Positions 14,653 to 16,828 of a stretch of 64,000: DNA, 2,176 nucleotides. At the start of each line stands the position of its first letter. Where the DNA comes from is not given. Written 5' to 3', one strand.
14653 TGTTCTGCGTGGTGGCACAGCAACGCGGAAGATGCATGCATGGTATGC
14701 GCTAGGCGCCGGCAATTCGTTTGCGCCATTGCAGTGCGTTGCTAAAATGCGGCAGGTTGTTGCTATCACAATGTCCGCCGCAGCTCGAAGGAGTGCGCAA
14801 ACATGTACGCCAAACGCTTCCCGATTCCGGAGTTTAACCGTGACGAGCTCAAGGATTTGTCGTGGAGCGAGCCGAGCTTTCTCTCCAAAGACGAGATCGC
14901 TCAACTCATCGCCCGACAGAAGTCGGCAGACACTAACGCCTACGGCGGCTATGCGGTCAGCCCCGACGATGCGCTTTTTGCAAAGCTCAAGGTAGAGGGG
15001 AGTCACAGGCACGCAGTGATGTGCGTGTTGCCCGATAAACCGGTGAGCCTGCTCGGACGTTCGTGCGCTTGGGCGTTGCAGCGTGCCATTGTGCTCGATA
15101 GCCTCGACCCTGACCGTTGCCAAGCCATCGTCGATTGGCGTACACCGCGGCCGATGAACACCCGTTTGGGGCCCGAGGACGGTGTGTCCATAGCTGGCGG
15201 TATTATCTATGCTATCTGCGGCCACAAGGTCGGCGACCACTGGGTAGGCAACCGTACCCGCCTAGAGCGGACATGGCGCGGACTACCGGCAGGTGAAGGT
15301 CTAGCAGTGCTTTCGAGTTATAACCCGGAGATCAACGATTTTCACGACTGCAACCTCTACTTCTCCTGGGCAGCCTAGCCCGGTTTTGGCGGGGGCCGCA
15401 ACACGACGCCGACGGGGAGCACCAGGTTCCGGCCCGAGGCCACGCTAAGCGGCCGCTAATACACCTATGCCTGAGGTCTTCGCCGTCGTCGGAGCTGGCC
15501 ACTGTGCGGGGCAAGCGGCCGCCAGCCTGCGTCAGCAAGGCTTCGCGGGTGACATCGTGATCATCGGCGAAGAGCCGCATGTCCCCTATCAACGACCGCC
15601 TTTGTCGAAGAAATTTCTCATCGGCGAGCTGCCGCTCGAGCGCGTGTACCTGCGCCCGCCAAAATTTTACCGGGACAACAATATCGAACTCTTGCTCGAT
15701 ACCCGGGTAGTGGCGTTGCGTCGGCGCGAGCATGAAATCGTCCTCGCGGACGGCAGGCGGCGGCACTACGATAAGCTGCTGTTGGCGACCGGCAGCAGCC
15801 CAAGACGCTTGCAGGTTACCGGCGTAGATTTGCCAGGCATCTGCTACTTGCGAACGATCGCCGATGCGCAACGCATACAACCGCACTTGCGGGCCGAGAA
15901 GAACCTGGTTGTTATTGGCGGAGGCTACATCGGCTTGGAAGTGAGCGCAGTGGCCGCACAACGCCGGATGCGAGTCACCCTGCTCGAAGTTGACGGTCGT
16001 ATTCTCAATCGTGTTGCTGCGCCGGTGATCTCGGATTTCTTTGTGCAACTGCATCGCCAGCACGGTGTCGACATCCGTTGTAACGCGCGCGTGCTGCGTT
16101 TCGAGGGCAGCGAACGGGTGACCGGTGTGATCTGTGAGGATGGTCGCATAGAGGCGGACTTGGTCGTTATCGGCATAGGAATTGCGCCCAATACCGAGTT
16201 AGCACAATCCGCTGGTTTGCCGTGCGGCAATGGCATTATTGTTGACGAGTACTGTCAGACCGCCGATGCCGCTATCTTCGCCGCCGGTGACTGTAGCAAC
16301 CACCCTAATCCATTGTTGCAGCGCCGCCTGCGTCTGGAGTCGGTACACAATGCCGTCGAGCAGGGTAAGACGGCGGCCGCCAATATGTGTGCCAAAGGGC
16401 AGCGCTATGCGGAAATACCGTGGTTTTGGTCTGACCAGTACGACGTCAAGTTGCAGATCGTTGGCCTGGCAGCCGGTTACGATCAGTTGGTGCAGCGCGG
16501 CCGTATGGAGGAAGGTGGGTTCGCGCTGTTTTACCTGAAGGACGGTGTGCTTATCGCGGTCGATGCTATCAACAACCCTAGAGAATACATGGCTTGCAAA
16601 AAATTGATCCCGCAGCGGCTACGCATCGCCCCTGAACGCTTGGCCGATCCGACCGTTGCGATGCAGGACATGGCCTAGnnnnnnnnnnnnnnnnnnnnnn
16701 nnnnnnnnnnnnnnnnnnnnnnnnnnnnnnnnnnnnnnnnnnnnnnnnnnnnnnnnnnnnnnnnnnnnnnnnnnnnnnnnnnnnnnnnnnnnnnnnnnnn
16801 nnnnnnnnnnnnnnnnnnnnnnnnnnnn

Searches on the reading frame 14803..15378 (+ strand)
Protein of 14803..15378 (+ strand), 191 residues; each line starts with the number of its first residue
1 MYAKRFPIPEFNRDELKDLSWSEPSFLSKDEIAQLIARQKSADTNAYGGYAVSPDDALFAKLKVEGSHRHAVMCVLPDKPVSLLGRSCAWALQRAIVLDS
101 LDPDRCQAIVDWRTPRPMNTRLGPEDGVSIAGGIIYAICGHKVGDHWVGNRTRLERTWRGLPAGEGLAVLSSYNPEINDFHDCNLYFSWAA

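Call 18: search_protein_families(library=pfam, proteins=[window:14803-15378:+], max_evalue=0.01)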
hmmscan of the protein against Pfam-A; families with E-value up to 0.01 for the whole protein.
window:14803-15378:+ (191 aa): 0 families

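Call 50: search_solved_structures(query=window:14803-15378:+, max_evalue=10)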
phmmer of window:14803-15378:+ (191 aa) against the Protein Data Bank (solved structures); distinct sequences matched with E-value up to 10: 12.
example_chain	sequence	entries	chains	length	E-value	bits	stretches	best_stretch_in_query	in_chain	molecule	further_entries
8pjv_A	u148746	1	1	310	9.6e-12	48.2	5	102-142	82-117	SAKe6DR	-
8pjt_A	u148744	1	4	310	2.1e-11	47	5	102-142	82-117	SAKe6DEref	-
7onc_A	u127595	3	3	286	1.4e-10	44.4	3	100-146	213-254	SAKe6BE | S6BE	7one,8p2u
7on7_A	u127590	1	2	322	1.6e-09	40.9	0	100-143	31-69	SAKe6BE-L2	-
7ong_A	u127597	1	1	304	1.8e-09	40.8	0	100-142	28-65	SAKe6BE-L1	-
7onh_A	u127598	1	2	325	2.9e-09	40.1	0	100-142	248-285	SAKe6BE-L3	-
7op4_A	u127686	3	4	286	3e-09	40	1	100-146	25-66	SAKe6BE-3HH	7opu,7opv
8pjy_A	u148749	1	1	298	0.0013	21.6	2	110-142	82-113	SAKe6EEref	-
2xn4_A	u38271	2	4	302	0.019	17.8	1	111-145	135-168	KELCH-LIKE PROTEIN 2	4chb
8pjq_A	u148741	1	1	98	0.41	13.4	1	100-146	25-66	SAKe2BE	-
7q58_A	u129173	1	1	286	0.5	13.2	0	111-146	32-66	SAKe6BR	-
8pjs_A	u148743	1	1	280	5.7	9.7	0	111-140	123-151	SAKeCEref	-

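Call 61: find_homologous_proteins(query=window:14803-15378:+)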
Query window:14803-15378:+ (191 aa): 139 proteins with E <= 0.001 among 420 candidates; the best 120 are listed.
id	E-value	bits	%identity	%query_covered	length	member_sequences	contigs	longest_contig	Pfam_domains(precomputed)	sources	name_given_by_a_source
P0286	3.2e-118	411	88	99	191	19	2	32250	-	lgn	-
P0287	5.8e-107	374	83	99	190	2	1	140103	-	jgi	jgi:hypothetical protein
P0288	4.7e-100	351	74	99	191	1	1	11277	-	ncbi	ncbi:MAG: hypothetical protein ACE5LB_01970 [Acidiferrobacterales bacterium]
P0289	6.9e-92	325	69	99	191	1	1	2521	-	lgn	-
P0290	1.2e-88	314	66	99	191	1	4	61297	-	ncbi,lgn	-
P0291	1.9e-84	300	66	99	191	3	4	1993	-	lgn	-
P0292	2.9e-74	267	58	97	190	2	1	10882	-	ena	-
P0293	7.2e-74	266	55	99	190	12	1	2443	-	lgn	-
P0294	1.3e-73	265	58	99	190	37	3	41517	-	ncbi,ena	ncbi:MAG: hypothetical protein V3S77_08935 [Acidiferrobacterales bacterium]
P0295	1.6e-73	265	59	98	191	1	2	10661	-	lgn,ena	-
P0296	4.2e-71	257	55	98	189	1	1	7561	-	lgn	-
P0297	7.9e-69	249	53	98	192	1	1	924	-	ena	-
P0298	1.0e-65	239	54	97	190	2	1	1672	-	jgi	-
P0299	9.8e-65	236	56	99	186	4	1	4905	-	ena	-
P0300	4.1e-64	234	52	98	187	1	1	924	-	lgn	-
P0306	4.1e-62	227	49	97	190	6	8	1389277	-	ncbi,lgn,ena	ncbi:MAG: hypothetical protein ACLQE9_03790 [Roseiarcus sp.]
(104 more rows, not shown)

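Call 64: find_encoding_contigs(protein=P0306, flank=10000, max_places=2)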
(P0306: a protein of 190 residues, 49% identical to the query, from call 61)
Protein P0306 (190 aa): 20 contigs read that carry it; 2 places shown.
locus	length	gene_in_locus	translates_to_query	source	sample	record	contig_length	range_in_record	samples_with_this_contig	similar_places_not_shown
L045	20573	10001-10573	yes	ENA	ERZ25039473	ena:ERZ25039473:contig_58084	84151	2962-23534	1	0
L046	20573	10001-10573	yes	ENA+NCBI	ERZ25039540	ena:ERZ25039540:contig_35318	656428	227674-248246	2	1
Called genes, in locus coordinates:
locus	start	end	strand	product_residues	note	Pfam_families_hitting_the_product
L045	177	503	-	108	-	-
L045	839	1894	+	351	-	PF02277:DBI_PRT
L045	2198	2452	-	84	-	-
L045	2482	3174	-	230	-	PF00392:GntR, PF07729:FCD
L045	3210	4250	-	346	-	PF02492:cobW, PF07683:CobW_C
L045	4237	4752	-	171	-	PF14574:RACo_C_ter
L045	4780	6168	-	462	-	PF00111:Fer2, PF17650:RACo_linker, PF17651:Raco_middle, PF14574:RACo_C_ter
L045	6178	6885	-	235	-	PF02607:B12-binding_2, PF02310:B12-binding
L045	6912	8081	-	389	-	PF01208:URO-D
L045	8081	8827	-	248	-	-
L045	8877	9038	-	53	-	PF13769:Virulence_fact (weak)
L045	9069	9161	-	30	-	-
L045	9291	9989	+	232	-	PF10294:Methyltransf_16, PF06325:PrmA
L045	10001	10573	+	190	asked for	-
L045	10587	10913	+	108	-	PF00355:Rieske, PF13806:Rieske_2 (faint), PF22543:Rieske_4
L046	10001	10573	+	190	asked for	-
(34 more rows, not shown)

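Call 66: predict_structure(alignment_id=A3)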
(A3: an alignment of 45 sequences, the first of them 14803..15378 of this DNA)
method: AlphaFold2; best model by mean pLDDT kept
length: 191 residues; sequences in the alignment: 45
mean_pLDDT: 92.5   pTM: 0.88
mean pLDDT of the five models: 92.5, 91.8, 91.2, 90.2, 90.1
residues with pLDDT >= 90: 167; 70-90: 8; 50-70: 13; < 50: 3
segments of 3 or more residues with pLDDT < 50: none
pLDDT, mean of each block of 10 residues (from residue 1): 58 92 96 97 95 97 96 97 96 98 97 97 95 98 96 83 81 95 95 79
secondary structure, 60 per line:
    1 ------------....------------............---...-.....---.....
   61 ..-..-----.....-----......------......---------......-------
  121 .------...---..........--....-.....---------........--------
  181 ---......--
elements in order: H13-16 H29-40 E48-52 H56-62 E71-75 E81-86 E93-98 E108-113 E128-130 E134-143 E146-149 E151-155 E165-172 E184-189

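Call 69: fold_search(model_id=the predicted structure, library=pdb)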
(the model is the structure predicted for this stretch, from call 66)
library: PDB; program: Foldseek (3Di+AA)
matches with E <= 10: 1144; with E <= 0.001: 3
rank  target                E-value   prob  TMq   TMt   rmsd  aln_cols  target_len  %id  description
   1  4ut5_A                6.2e-04  1.00  0.46  0.74   3.3       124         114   14  Crystal structure of the LecB lectin from Pseudomonas aeruginosa strain PA7 in complex with lewis a tetrasaccharide (released 2015-07-22)
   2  1gzt_A                6.2e-04  1.00  0.44  0.69   4.0       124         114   13  Pseudomonas aeruginosa lectin II (PA-IIL) together with fucose (released 2002-11-19)
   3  2jdu_A                6.2e-04  1.00  0.44  0.69   4.0       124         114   13  Mutant (G24N) of Pseudomonas aeruginosa lectin II (PA-IIL) complexed with methyl-a-L-fucopyranoside (released 2007-06-12)
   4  1ous_A                1.0e-03  1.00  0.43  0.69   4.0       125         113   13  Lecb (PA-LII) calcium-free (released 2003-09-09)
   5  5a6q_A                1.1e-03  1.00  0.44  0.69   4.0       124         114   13  Native structure of the LecB lectin from Pseudomonas aeruginosa strain PA14 (released 2016-05-25)
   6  2boi_A                1.4e-03  1.00  0.44  0.71   3.8       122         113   12  1.1A Structure of Chromobacterium Violaceum Lectin CV2L in Complex with alpha-methyl-fucoside (released 2006-05-25)
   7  1ous_D                1.7e-03  1.00  0.42  0.68   4.0       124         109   12  Lecb (PA-LII) calcium-free (released 2003-09-09)
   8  2jdm_A                2.0e-03  1.00  0.47  0.75   3.2       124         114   13  Mutant (S22A) of Pseudomonas aeruginosa lectin II (PA-IIL) complexed with methyl-a-L-fucopyranoside (released 2007-06-12)
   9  2jdp_A                2.3e-03  1.00  0.47  0.75   3.4       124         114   12  Mutant (S23A) of Pseudomonas aeruginosa lectin II (PA-IIL) complexed with methyl-a-L-fucopyranoside (released 2007-06-12)
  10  2vnv_A                2.3e-03  1.00  0.36  0.54   7.7       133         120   13  Crystal structure of BclA lectin from burkholderia cenocepacia in complex with alpha-methyl-mannoside at 1.7 Angstrom  (released 2008-04-08)
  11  2wra_A                2.7e-03  1.00  0.38  0.56   8.4       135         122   16  BclA lectin from Burkholderia cenocepacia complexed with aMan1(aMan1- 6)-3Man trisaccharide (released 2009-09-29)
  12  1uqx                  2.8e-03  1.00  0.45  0.71   3.9       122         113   14  Ralstonia solanacearum lectin (RS-IIL) in complex with alpha-methylmannoside (released 2004-04-28)
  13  2xr4_A                2.8e-03  1.00  0.44  0.67   3.7       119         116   13  C-terminal domain of BC2L-C Lectin from Burkholderia cenocepacia (released 2011-08-03)
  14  7f9j_A                3.1e-03  1.00  0.42  0.59   5.5       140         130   12  Thrombocorticin Q25K in complex with Ca2+ (released 2022-07-06)
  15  2vnv_B                3.5e-03  1.00  0.35  0.49   7.8       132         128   12  Crystal structure of BclA lectin from burkholderia cenocepacia in complex with alpha-methyl-mannoside at 1.7 Angstrom  (released 2008-04-08)
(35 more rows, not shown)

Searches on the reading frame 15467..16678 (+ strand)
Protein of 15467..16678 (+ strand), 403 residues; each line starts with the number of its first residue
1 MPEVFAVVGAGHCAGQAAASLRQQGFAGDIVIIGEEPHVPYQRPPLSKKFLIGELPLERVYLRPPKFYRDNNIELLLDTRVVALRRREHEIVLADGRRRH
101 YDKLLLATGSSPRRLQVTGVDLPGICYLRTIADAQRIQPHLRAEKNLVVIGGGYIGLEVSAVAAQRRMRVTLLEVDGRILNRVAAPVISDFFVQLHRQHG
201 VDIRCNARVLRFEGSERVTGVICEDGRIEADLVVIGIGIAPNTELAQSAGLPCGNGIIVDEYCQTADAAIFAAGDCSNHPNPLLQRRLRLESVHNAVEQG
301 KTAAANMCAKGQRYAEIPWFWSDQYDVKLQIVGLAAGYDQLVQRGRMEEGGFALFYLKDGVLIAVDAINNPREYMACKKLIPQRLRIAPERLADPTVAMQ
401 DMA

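Call 10: search_protein_families(library=pfam, proteins=[window:15467-16678:+], max_evalue=0.001)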
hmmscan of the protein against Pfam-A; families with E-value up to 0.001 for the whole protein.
window:15467-16678:+ (403 aa): 8 families
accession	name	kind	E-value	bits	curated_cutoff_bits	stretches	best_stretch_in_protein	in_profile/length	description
PF07992.20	Pyr_redox_2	-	2.4e-68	231.1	26.1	1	6-300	4-291/291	Pyridine nucleotide-disulphide oxidoreductase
PF14759.12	Reductase_C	-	5.5e-32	110.6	25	1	319-402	1-84/85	Reductase C-terminal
PF00070.33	Pyr_redox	-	4.3e-16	59.6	22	1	147-225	2-81/82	Pyridine nucleotide-disulphide oxidoreductase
PF01266.30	DAO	-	9.3e-09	35.7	27.9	0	147-176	2-31/353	FAD dependent oxidoreductase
PF13738.12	Pyr_redox_3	-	4.5e-05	23.3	30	1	69-249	92-277/305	Pyridine nucleotide-disulphide oxidoreductase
PF13478.12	XdhC_C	-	0.00012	23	29.7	0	147-227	1-80/125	XdhC Rossmann domain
PF13450.12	NAD_binding_8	-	0.00019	22.1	21.9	0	149-178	1-30/68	NAD(P)-binding Rossmann-like domain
PF03486.20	HI0933_like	-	0.0007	19.6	50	0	146-183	2-39/244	HI0933-like protein Rossmann domain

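Call 87: search_protein_families(library=ncbifam, proteins=[window:15467-16678:+], max_evalue=1e-8)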
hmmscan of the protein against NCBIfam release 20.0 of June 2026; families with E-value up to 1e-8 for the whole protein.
window:15467-16678:+ (403 aa): 38 families (the best 25 are shown)
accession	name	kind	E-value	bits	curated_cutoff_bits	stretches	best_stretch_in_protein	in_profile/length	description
NF041682.1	ant_diox_AndAa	equivalog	1.1e-116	389.9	650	1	3-402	4-405/406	anthranilate 1,2-dioxygenase system ferredoxin--NAD(+) reductase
NF042949.2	3PPDioc_HcaD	equivalog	5.6e-107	357.8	450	1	4-387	3-384/386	3-phenylpropionate/cinnamic acid dioxygenase ferredoxin--NAD(+) reductase subunit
NF007286.0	PRK09754.1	equivalog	1.2e-91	307.4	447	1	5-400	6-398/400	phenylpropionate dioxygenase ferredoxin reductase subunit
NF045765.1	PhenlGlyoxDHPadH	equivalog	4e-49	167.6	475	1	5-389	5-394/416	NADH-dependent phenylglyoxylate dehydrogenase subunit epsilon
TIGR02374.1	nitri_red_nirB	equivalog_domain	2.5e-48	165.1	578.35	1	8-315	4-310/794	nitrite reductase large subunit NirB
TIGR03385.1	CoA_CoA_reduc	equivalog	8.3e-41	140.2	578.8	1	7-308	4-314/439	CoA-disulfide reductase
NF003437.0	PRK04965.1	equivalog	6.1e-40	137.4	392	1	6-278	6-276/378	NADH:flavorubredoxin reductase NorW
NF007123.0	PRK09564.1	equivalog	1e-39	136.5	458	1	58-313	56-320/444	CoA-disulfide reductase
NF046103.1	NOXase_Strep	equivalog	1.4e-37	129.7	600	1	66-310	63-314/442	H2O-forming NADH oxidase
NF011565.0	PRK14989.1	subfamily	3.3e-30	104.8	883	1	28-279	31-285/847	nitrite reductase large subunit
TIGR01350.1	lipoamide_DH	equivalog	2.3e-26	92.5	408.8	1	86-312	114-334/461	dihydrolipoyl dehydrogenase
TIGR02053.1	MerA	equivalog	4.9e-25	88.4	454.45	1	88-312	116-333/465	mercury(II) reductase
NF004943.0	PRK06292.2-1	equivalog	2.4e-22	79.4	432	1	90-314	119-335/456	dihydrolipoyl dehydrogenase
NF041853.1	hythiocyan_redase_MerA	equivalog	1e-20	74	650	1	87-277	103-295/440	hypothiocyanous acid reductase MerA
NF010037.0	PRK13512.1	equivalog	1.5e-18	66.9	394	1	6-277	5-279/438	CoA-disulfide reductase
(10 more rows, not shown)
